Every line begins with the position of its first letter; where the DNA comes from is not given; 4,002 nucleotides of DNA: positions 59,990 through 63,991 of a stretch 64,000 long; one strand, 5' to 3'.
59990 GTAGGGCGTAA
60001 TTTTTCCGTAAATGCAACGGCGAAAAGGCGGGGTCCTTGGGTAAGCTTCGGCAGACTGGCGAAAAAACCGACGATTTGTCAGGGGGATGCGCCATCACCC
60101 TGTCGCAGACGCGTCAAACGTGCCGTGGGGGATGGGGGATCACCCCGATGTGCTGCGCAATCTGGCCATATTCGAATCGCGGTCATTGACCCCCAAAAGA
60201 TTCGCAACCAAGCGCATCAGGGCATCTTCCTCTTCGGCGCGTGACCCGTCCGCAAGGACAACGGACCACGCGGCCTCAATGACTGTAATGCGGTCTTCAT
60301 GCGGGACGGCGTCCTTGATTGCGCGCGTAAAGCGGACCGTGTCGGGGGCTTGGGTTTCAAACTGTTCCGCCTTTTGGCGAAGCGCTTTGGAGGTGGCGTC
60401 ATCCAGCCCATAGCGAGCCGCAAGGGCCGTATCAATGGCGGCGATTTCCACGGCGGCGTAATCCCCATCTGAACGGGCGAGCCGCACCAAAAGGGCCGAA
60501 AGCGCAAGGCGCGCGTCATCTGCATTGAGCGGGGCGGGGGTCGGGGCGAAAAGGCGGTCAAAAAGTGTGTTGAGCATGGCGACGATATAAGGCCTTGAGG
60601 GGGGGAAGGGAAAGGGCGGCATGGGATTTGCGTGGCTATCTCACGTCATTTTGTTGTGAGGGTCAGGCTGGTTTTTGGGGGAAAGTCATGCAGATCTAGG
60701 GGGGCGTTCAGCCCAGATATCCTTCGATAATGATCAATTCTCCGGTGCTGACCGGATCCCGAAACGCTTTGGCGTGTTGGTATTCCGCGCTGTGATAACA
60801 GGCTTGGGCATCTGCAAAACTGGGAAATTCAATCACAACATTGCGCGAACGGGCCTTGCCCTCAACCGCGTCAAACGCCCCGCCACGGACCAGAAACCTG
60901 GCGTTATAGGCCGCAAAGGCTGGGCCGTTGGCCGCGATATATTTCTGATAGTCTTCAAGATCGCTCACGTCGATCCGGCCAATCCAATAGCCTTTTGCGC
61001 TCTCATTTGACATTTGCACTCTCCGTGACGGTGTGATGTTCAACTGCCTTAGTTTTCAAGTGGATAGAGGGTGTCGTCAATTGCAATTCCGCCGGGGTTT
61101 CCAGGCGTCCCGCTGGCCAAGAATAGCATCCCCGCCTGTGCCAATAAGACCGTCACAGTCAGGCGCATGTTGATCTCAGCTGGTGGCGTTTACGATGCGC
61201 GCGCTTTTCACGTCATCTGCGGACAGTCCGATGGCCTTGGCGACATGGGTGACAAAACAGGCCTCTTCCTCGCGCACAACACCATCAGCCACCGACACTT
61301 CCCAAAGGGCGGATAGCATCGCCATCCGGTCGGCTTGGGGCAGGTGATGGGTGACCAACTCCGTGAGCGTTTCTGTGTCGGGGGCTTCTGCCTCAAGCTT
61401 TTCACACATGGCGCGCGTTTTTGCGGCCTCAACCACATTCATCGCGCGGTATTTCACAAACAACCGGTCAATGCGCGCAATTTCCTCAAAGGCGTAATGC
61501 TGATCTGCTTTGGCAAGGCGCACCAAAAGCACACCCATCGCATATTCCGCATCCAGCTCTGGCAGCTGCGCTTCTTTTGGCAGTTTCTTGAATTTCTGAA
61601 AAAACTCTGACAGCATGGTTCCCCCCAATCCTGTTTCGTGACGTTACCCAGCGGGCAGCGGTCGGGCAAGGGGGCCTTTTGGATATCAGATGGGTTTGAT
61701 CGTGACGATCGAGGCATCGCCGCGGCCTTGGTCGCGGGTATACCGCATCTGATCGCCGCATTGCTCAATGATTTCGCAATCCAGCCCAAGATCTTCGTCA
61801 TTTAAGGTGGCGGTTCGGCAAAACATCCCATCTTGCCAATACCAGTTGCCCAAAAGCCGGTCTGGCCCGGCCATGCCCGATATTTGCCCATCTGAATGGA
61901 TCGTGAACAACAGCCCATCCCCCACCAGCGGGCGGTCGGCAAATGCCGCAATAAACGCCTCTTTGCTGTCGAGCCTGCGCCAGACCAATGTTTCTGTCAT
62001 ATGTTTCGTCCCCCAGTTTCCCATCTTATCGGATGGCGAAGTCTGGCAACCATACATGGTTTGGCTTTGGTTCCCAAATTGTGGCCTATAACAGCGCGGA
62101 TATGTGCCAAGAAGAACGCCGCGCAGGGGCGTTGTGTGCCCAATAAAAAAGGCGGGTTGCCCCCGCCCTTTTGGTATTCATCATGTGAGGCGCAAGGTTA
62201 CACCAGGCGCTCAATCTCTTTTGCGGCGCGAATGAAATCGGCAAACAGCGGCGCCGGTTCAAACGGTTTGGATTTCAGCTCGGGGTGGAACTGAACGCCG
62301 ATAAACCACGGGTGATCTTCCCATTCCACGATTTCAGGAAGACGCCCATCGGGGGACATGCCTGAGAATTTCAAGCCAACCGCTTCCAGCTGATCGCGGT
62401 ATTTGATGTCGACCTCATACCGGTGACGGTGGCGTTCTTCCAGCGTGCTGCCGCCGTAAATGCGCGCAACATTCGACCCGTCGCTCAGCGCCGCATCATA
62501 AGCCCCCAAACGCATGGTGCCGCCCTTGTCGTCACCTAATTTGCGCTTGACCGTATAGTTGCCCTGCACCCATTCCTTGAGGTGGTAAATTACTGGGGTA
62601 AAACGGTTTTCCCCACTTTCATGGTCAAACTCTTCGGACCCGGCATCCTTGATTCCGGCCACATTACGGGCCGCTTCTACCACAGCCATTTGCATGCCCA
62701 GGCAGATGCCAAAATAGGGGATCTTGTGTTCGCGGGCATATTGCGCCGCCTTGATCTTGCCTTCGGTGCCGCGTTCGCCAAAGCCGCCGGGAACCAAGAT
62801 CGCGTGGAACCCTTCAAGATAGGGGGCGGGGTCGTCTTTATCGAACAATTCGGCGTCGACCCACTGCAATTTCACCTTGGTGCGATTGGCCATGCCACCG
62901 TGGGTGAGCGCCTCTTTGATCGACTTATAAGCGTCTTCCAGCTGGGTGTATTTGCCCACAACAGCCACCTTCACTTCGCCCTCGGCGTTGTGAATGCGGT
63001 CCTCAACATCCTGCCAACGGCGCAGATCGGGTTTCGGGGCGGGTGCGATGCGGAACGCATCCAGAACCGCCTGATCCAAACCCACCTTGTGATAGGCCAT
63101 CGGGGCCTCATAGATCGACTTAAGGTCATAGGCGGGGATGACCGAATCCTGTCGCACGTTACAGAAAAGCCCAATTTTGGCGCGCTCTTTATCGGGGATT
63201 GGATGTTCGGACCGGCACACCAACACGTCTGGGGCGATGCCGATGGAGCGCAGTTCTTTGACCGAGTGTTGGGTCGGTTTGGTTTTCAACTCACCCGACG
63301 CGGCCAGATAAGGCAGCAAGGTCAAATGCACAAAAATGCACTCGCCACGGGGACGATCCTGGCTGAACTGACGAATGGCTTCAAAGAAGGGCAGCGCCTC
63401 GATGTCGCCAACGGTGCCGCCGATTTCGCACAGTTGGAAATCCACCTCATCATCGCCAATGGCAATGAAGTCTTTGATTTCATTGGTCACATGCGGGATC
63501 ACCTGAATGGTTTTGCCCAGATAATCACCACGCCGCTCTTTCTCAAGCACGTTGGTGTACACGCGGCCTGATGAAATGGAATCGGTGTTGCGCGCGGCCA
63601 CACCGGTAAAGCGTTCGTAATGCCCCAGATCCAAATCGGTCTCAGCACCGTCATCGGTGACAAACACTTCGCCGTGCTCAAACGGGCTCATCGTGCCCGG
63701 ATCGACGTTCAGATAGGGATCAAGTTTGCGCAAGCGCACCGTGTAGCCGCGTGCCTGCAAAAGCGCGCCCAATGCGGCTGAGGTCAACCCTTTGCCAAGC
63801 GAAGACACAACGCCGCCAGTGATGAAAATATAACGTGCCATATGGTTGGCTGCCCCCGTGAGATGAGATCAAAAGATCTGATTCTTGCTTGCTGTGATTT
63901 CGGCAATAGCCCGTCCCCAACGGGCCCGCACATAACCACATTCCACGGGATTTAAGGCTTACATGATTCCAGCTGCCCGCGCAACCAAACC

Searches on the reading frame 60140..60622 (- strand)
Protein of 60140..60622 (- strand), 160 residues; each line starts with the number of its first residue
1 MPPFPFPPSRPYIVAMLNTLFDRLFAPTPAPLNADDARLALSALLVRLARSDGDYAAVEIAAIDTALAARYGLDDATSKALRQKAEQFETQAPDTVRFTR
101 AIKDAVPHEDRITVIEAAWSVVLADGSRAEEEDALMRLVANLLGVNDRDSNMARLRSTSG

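Call 71: search_protein_families(library=pfam, proteins=[window:60140-60622:-], max_evalue=0.00001)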
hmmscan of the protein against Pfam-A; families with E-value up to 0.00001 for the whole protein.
window:60140-60622:- (160 aa): 1 family
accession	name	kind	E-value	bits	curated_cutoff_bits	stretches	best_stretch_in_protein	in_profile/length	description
PF05099.18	TerB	-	5.5e-33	114.2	24.4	1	38-154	1-117/118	Tellurite resistance protein TerB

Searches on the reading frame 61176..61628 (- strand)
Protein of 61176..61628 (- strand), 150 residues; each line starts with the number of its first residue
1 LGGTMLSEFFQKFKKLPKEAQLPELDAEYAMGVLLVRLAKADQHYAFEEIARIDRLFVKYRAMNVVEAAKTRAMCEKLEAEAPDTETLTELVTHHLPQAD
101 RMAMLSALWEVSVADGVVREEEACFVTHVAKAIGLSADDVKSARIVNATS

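Call 71: search_protein_families(library=pfam, proteins=[window:61176-61628:-], max_evalue=0.00001)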
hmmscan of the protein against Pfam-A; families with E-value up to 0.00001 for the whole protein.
window:61176-61628:- (150 aa): 1 family
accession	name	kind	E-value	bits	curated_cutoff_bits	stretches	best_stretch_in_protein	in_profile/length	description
PF05099.18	TerB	-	4.9e-22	78.9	24.4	1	30-144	3-117/118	Tellurite resistance protein TerB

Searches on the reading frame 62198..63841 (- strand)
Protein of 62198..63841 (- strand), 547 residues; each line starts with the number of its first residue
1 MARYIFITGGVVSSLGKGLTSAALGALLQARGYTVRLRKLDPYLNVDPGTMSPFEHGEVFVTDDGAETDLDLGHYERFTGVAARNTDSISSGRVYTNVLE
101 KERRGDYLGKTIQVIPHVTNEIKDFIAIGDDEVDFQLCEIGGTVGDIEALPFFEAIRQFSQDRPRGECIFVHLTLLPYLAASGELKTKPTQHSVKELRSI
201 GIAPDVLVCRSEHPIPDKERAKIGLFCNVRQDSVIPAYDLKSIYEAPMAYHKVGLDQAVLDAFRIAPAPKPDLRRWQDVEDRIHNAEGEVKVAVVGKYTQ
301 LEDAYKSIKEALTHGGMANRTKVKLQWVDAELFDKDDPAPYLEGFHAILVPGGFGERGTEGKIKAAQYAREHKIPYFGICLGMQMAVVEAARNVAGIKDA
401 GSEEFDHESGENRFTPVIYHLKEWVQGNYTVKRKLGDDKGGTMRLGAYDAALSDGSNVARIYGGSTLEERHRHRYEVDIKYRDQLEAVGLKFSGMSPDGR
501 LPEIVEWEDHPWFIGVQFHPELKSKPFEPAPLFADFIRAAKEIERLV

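Call 71: search_protein_families(library=pfam, proteins=[window:62198-63841:-], max_evalue=0.00001)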
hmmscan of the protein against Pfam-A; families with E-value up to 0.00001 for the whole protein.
window:62198-63841:- (547 aa): 3 families
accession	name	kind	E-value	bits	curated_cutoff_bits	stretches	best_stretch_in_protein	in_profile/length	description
PF06418.20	CTP_synth_N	-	4e-117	390.7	26.1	1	3-264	1-264/265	CTP synthase N-terminus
PF00117.34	GATase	-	9.7e-40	136.7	22.8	1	302-538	3-189/190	Glutamine amidotransferase class-I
PF07722.19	Peptidase_C26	-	1.2e-06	28.9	20.5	1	366-521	98-219/219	Peptidase C26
